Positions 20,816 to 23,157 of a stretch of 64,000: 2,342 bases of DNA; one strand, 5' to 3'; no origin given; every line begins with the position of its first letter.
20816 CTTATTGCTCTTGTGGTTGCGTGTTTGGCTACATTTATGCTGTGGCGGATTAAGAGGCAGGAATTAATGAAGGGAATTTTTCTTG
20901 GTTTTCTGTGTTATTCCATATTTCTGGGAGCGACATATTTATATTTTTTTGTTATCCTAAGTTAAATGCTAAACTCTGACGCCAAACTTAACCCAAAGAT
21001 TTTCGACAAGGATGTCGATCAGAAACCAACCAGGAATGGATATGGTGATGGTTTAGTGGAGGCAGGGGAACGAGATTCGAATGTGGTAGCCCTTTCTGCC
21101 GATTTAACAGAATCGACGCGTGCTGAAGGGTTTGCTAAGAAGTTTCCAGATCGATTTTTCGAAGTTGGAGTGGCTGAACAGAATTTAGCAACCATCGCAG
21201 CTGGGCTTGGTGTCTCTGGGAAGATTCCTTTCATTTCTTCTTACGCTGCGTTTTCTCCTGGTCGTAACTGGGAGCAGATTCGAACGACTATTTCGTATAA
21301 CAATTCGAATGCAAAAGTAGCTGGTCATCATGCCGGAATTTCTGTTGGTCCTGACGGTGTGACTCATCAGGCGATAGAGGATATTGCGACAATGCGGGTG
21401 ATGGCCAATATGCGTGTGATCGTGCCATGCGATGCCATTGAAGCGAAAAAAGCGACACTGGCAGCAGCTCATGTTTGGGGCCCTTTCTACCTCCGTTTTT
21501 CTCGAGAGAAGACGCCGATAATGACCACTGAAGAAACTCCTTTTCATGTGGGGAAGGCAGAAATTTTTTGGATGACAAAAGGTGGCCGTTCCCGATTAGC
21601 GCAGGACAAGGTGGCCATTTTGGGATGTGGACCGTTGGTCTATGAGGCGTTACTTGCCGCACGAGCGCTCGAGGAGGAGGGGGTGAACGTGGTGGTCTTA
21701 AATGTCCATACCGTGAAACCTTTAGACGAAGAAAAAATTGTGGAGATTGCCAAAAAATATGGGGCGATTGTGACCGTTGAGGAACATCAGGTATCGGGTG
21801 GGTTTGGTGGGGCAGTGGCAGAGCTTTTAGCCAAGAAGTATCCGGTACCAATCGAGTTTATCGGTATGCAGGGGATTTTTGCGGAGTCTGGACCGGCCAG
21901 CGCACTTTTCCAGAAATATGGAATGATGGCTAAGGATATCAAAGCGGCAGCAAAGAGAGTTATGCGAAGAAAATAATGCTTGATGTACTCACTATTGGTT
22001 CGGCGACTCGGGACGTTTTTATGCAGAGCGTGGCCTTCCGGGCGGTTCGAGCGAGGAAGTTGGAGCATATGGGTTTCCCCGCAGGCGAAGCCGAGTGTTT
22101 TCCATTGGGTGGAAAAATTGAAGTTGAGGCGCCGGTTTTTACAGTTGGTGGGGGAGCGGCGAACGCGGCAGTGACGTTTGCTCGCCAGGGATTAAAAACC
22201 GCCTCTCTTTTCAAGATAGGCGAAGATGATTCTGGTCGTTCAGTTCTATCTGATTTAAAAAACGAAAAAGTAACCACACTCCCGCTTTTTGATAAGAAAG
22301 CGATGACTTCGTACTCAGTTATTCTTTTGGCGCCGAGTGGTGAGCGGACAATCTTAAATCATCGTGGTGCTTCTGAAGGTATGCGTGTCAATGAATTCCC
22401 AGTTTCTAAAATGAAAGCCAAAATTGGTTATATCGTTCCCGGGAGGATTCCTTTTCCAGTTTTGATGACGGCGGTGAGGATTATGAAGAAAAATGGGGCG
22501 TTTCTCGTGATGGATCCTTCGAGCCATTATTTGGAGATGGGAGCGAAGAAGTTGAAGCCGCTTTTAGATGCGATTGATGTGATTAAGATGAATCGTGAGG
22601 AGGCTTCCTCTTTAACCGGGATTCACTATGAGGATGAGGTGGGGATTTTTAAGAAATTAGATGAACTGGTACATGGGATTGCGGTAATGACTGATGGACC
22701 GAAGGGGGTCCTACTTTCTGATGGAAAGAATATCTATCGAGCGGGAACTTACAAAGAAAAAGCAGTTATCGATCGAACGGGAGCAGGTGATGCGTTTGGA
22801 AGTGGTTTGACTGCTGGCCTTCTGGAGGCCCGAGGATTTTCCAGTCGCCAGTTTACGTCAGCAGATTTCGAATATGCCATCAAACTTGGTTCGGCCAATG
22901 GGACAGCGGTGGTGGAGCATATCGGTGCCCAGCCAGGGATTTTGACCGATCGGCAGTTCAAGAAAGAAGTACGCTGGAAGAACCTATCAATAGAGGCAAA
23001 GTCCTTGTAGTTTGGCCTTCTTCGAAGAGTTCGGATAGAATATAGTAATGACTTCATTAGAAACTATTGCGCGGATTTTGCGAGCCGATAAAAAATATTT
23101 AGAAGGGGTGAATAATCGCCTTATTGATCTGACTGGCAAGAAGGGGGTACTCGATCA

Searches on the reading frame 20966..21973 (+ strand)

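Call 74: search_protein_families(library=pfam, proteins=[window:20966-21973:+], max_evalue=0.00001)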
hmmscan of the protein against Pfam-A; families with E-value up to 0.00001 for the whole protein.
window:20966-21973:+ (336 aa): 2 families
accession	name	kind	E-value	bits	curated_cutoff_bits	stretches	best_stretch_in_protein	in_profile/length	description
PF02779.29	Transket_pyr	-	7e-39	133.7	27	1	21-184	4-173/174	Transketolase, pyrimidine binding domain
PF02780.25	Transketolase_C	-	3.6e-27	95.2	25.9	1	213-325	9-124/124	Transketolase, C-terminal domain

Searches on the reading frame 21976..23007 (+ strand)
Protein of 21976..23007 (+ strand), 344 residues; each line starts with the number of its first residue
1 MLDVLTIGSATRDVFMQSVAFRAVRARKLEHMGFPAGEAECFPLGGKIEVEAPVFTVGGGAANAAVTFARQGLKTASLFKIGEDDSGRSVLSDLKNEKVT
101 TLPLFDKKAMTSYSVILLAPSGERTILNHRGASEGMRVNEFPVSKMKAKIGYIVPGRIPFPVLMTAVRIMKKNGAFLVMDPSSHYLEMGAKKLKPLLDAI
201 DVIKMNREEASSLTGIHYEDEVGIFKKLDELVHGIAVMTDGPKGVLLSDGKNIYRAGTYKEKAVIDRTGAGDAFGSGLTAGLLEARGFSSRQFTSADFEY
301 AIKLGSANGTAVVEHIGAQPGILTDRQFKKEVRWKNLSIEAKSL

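Call 75: search_protein_families(library=pfam, proteins=[window:21976-23007:+], max_evalue=0.00001)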
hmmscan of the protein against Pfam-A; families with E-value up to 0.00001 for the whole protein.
window:21976-23007:+ (344 aa): 1 family
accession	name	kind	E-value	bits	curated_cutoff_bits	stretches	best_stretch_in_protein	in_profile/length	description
PF00294.29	PfkB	-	2.4e-40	139.2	25.8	1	47-321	25-298/302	pfkB family carbohydrate kinase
